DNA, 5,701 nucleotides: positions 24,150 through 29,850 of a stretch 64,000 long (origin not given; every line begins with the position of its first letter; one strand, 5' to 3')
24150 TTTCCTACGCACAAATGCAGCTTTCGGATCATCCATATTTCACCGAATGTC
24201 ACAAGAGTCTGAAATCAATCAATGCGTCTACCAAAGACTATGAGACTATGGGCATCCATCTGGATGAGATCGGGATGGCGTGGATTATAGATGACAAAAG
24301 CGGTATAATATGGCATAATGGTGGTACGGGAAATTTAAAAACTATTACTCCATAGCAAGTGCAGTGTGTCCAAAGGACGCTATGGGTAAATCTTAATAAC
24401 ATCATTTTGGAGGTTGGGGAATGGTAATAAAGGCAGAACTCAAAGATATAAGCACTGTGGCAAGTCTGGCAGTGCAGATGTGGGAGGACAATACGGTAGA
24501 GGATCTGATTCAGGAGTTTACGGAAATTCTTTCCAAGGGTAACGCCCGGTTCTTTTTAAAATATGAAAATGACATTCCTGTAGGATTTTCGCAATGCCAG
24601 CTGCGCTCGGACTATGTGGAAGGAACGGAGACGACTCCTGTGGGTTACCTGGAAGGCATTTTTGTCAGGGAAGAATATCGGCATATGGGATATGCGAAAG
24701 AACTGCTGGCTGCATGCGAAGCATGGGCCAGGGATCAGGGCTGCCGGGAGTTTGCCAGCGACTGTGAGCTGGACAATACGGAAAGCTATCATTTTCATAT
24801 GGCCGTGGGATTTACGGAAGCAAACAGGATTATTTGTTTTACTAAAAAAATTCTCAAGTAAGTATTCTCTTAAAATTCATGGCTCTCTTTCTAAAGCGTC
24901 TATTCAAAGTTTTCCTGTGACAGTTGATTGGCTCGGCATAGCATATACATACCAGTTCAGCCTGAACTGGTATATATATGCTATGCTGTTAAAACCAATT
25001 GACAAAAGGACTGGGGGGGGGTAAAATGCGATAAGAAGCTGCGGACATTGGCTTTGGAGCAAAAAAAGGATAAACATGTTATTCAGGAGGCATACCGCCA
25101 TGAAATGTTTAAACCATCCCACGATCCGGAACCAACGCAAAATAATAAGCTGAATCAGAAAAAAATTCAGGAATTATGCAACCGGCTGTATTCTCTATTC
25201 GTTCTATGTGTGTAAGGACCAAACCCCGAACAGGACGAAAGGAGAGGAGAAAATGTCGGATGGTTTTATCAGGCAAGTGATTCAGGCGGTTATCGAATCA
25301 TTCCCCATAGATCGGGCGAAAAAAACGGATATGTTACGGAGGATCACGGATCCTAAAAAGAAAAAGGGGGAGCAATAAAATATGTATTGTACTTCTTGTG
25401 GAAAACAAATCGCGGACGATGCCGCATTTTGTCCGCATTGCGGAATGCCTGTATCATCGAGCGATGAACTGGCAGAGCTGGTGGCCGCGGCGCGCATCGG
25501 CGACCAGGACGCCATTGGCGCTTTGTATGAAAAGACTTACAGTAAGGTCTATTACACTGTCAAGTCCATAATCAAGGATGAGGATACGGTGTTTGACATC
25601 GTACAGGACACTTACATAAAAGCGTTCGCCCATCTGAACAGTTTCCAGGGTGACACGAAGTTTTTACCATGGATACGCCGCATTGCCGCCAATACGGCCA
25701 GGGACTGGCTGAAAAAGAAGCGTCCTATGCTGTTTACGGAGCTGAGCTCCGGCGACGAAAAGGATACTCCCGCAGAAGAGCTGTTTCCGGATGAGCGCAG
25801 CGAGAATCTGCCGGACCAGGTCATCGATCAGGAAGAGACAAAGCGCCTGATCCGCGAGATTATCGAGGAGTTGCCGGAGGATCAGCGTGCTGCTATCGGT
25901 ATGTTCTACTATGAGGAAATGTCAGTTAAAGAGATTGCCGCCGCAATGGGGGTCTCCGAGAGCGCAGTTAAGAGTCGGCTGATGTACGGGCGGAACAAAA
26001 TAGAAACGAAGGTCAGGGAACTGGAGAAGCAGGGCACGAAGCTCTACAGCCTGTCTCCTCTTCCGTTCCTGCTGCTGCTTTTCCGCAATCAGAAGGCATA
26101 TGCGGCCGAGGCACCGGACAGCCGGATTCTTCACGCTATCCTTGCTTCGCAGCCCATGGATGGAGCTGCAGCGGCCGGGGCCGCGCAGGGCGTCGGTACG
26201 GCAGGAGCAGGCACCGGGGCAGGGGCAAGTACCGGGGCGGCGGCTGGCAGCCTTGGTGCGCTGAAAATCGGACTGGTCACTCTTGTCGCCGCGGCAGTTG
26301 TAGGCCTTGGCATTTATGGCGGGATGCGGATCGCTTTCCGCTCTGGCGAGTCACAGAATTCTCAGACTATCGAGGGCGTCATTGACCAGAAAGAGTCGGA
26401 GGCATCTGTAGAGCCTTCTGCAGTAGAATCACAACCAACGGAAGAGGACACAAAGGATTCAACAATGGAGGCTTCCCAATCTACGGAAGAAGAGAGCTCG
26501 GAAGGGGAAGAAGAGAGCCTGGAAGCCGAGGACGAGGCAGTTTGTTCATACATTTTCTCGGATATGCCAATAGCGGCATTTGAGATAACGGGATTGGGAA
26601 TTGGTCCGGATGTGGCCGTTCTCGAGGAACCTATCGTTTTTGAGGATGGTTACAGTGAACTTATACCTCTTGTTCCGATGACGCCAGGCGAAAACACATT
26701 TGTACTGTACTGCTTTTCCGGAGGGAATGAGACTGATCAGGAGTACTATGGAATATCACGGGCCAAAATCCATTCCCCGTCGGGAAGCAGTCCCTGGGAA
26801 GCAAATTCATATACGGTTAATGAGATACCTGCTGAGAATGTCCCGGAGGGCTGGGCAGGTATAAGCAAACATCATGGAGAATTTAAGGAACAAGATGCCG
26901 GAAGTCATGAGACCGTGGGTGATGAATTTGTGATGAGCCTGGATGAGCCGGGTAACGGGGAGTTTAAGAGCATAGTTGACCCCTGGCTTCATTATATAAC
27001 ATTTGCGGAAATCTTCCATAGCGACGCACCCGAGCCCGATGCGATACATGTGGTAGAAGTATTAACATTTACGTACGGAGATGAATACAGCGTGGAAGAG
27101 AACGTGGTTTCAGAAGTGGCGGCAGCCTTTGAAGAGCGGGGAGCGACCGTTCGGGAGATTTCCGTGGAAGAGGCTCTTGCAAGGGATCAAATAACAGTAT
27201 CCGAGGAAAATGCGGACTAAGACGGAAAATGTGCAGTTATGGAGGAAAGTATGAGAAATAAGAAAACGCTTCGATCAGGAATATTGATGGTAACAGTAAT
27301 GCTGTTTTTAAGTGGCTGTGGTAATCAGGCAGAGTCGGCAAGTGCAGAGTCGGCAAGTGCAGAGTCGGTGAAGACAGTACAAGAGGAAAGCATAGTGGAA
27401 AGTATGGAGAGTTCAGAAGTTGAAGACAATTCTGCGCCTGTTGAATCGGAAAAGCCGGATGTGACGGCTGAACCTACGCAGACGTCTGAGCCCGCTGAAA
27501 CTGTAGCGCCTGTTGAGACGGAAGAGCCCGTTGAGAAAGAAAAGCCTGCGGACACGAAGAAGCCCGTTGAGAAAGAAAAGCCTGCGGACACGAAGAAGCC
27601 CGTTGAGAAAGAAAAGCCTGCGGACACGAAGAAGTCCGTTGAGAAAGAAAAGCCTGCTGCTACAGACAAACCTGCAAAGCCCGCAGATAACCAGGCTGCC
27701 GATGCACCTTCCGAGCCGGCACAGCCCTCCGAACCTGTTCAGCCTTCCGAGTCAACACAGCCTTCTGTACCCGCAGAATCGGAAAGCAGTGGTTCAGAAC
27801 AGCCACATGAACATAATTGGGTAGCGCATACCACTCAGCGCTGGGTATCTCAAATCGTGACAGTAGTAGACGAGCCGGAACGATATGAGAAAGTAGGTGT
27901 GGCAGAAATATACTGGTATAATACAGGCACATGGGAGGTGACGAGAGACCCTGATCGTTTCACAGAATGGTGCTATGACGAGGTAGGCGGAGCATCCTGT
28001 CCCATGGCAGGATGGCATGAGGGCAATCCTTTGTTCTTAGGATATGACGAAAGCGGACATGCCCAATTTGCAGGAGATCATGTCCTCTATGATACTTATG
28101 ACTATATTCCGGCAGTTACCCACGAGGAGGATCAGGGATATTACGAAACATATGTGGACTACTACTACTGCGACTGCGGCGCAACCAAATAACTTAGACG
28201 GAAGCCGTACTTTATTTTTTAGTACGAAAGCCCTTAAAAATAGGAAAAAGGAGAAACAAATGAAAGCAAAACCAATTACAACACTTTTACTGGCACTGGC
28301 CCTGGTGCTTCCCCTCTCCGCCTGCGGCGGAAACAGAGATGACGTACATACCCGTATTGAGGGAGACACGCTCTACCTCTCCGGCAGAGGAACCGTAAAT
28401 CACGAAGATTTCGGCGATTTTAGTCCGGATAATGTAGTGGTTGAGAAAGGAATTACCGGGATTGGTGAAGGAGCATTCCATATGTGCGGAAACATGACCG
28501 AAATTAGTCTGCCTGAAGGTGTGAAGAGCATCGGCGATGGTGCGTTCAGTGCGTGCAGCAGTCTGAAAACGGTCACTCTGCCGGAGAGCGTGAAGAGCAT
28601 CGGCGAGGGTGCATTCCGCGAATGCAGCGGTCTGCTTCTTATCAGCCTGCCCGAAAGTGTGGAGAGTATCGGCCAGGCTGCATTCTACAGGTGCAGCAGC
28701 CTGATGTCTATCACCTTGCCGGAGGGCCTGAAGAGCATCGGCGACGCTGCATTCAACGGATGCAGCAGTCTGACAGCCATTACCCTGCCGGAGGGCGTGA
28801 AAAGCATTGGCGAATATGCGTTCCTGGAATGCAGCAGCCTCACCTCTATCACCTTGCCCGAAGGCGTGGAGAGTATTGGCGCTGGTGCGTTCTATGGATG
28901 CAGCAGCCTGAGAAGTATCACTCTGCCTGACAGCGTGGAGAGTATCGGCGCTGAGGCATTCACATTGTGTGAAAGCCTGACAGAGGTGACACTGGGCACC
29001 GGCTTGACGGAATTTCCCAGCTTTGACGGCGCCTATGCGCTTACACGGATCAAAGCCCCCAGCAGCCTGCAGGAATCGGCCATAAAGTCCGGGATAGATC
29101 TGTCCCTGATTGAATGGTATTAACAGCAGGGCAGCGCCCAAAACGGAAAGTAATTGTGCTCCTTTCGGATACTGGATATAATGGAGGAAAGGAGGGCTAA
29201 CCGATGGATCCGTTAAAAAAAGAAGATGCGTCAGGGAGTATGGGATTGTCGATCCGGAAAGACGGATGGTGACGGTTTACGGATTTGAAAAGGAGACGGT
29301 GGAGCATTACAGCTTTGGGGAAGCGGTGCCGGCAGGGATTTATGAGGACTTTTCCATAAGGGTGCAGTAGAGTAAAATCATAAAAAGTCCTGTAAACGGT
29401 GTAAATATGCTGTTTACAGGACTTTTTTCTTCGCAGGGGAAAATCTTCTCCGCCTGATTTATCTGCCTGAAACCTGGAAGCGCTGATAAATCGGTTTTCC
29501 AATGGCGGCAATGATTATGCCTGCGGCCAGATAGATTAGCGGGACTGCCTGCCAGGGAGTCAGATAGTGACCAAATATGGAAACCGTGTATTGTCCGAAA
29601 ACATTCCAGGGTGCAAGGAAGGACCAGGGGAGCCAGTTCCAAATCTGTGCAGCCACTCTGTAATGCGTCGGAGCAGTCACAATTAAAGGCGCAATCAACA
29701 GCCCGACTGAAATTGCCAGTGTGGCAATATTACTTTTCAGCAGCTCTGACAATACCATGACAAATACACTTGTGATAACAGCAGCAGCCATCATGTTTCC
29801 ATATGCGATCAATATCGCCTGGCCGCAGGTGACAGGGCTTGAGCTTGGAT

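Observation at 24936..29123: Candidate undescribed system: phase-variable cassette with a membrane-tethered ECF sigma factor and two surface lipoproteins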

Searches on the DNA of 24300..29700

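Call 17: search_rna_families(source=window, start=24300, end=29700, threshold=evalue, max_evalue=1)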
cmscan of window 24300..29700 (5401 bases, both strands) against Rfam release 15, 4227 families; matches with E-value up to 1: 2.
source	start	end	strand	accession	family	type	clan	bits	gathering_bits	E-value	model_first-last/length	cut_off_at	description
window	24928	24999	-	RF00928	mir-590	Gene; miRNA;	-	27.7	65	0.031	1-86/86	no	mir-590 microRNA precursor family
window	26407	26544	-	RF02174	SMAD5-AS1_2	Gene; lncRNA;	-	17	50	0.78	1-129/129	no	SMAD5 antisense RNA 1 conserved region 2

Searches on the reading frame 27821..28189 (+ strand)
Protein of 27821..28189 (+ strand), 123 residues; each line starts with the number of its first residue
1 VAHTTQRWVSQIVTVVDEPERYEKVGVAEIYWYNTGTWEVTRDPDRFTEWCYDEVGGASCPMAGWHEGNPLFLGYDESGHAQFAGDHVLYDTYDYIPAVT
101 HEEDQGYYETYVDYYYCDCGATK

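Call 29: search_protein_families(library=pfam, proteins=[window:27821-28189:+], max_evalue=1)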
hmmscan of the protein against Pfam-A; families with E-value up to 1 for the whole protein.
window:27821-28189:+ (123 aa): 0 families

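Call 47: search_solved_structures(query=window:27821-28189:+, max_evalue=1)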
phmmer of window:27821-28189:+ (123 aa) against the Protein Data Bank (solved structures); distinct sequences matched with E-value up to 1: 1.
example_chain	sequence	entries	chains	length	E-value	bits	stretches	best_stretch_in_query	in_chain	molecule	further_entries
3tb5_A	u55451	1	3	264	0.34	14.4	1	33-61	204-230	Methionine aminopeptidase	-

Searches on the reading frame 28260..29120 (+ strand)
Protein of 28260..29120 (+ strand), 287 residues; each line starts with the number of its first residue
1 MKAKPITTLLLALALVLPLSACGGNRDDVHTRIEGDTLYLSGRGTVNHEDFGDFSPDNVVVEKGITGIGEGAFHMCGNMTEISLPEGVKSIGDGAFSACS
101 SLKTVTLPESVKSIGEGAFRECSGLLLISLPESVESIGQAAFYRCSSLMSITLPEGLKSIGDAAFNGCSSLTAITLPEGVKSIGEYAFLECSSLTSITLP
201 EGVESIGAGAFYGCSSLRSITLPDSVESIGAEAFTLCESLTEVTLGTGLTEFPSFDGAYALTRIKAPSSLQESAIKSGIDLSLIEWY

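Call 7: search_protein_families(library=pfam, proteins=[window:28260-29120:+], max_evalue=0.01)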
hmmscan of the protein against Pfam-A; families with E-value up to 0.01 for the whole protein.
window:28260-29120:+ (287 aa): 2 families
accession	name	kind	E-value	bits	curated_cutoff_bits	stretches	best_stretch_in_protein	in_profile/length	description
PF13306.12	LRR_5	-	1.4e-65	219.3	27.7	2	53-171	10-126/127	BspA type Leucine rich repeat region (6 copies)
PF13855.12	LRR_8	-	3.5e-12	46.3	27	0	134-176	13-56/61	Leucine rich repeat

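Call 28: search_protein_families(library=ncbifam, proteins=[window:28260-29120:+], max_evalue=0.01)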
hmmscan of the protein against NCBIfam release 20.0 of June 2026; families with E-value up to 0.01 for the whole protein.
window:28260-29120:+ (287 aa): 5 families
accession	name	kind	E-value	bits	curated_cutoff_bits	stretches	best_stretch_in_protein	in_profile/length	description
NF047961.1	adhesin_HupY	equivalog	5.5e-46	157.1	1250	4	39-142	170-273/978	leucine-rich repeat adhesin HupY/LrrG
NF045861.1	glide_Gli349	exception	4.3e-20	70.1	1750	3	133-198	2687-2750/3169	gliding machinery surface structure protein Gli349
TIGR04451.1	lanti_SCO0268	equivalog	5.9e-09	35.9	40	0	84-102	25-43/53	SCO0268 family class II lanthipeptide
TIGR02167.2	Liste_lipo_26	repeat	1.9e-06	27.5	30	0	211-222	2-13/26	PARCEL repeat-containing surface protein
NF033216.1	lipo_YgdI_YgdR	subfamily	0.0019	18.1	42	0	6-38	3-33/71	YgdI/YgdR family lipoprotein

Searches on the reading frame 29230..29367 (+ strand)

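Call 74: search_protein_families(library=pfam, proteins=[window:29230-29367:+], max_evalue=1)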
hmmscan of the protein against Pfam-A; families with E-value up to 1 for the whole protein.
window:29230-29367:+ (46 aa): 1 family
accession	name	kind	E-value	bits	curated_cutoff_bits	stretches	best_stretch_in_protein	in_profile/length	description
PF05685.18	Uma2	-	0.029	14.3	27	1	1-34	123-159/172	Putative restriction endonuclease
